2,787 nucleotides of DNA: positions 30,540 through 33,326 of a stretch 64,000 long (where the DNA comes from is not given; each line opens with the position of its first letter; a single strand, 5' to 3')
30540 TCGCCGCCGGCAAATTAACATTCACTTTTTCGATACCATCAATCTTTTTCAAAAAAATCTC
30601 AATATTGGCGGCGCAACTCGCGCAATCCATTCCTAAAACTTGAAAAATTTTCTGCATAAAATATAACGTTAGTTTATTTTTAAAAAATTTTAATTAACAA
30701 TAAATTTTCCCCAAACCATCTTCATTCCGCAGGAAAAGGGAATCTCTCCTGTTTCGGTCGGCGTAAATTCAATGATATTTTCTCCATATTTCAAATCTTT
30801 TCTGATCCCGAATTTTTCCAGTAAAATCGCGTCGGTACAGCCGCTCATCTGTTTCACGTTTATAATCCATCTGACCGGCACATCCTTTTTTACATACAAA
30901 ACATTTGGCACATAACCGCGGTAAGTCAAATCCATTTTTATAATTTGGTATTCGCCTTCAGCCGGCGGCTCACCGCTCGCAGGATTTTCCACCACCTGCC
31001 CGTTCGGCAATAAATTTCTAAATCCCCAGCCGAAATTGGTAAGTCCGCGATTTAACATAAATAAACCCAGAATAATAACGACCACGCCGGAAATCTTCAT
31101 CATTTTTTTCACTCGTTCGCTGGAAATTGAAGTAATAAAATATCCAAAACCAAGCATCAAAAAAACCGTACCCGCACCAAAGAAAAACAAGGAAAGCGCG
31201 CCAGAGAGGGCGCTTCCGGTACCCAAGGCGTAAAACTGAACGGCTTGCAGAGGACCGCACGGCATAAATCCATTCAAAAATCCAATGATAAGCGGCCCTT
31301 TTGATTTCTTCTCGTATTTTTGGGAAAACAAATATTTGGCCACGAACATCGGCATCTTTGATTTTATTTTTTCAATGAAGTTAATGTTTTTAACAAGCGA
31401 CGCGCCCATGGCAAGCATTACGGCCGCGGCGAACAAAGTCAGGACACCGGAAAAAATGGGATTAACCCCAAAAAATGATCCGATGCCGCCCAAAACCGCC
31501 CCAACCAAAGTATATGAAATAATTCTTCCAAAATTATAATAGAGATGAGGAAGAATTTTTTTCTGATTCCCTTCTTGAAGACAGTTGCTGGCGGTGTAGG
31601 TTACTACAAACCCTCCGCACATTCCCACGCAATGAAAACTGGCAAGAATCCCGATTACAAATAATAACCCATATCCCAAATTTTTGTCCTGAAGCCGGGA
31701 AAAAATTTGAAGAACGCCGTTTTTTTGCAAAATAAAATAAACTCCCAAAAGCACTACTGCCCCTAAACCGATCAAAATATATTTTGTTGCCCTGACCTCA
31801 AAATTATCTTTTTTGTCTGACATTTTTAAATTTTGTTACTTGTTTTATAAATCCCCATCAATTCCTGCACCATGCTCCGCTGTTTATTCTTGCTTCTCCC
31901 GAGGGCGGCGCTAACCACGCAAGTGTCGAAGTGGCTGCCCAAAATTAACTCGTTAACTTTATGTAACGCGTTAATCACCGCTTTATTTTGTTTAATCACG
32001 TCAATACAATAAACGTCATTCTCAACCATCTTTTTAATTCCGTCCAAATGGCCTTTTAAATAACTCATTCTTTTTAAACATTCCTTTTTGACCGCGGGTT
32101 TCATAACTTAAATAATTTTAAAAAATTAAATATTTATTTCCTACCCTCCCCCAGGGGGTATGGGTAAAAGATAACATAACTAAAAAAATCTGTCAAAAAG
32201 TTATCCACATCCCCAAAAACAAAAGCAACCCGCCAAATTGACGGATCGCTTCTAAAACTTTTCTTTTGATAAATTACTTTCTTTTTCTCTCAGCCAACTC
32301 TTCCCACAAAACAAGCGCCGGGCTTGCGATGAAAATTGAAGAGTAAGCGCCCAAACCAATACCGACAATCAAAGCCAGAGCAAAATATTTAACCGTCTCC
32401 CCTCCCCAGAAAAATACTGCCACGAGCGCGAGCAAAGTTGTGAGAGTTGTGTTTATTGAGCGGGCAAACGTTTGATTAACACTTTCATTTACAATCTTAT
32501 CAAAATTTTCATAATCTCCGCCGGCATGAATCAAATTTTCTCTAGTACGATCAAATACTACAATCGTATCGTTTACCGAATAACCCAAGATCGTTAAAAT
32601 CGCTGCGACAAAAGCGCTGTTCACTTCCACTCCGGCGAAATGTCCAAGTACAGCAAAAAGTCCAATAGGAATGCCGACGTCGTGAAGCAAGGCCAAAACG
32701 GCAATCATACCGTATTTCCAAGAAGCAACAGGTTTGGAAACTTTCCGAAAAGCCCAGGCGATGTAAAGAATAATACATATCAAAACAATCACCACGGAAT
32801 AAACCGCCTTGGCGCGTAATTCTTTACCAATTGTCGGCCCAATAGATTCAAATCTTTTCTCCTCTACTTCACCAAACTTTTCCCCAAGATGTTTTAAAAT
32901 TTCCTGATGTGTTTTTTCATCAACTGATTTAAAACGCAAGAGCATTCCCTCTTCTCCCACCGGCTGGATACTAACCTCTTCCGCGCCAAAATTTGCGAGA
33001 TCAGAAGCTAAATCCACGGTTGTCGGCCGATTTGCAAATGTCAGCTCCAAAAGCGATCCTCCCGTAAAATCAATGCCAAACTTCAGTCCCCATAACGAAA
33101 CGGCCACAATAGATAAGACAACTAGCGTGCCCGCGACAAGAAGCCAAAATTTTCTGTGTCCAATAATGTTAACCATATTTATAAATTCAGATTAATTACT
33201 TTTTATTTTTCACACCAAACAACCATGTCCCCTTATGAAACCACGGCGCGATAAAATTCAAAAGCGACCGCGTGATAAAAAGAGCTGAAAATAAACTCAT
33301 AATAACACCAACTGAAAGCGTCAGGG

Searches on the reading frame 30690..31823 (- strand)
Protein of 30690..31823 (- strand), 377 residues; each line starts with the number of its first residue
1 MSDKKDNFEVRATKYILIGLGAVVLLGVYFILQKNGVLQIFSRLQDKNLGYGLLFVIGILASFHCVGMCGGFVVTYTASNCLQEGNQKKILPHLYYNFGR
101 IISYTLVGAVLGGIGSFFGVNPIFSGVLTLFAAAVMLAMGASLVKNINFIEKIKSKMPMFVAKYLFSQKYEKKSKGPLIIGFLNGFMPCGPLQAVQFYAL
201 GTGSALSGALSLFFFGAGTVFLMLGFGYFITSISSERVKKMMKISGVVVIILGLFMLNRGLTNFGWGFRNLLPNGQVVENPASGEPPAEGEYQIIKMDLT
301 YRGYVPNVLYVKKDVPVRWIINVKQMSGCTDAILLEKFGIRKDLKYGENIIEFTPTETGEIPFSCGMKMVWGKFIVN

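Call 76: search_protein_families(library=pfam, proteins=[window:30690-31823:-], max_evalue=0.0001)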
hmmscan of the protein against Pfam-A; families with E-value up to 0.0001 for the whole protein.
window:30690-31823:- (377 aa): 2 families
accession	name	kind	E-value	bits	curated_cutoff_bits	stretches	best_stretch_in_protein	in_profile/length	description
PF13386.12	DsbD_2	-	8.7e-50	169.8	24.9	1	54-254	2-198/199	Cytochrome C biogenesis protein transmembrane region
PF13473.12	Cupredoxin_1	-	4.2e-08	33.6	27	1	288-376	16-104/104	Cupredoxin-like domain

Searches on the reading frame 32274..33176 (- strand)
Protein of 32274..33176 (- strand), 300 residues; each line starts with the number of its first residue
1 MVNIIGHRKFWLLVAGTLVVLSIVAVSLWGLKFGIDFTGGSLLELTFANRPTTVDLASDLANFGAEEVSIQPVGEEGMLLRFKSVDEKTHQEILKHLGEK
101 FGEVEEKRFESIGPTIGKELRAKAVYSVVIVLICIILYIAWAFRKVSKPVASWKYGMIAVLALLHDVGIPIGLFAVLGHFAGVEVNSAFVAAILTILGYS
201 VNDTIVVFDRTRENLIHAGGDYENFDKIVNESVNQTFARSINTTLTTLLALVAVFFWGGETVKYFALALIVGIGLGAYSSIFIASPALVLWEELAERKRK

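Call 76: search_protein_families(library=pfam, proteins=[window:32274-33176:-], max_evalue=0.0001)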
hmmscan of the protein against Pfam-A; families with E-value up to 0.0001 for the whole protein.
window:32274-33176:- (300 aa): 2 families
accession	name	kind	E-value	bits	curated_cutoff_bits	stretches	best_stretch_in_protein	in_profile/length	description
PF02355.23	SecD_SecF_C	-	1.1e-57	195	20.5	1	99-292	8-187/189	Protein export membrane protein SecD/SecF, C-terminal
PF07549.19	Sec_GG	-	4.8e-06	26.4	20.3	1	30-47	7-24/28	SecD/SecF GG Motif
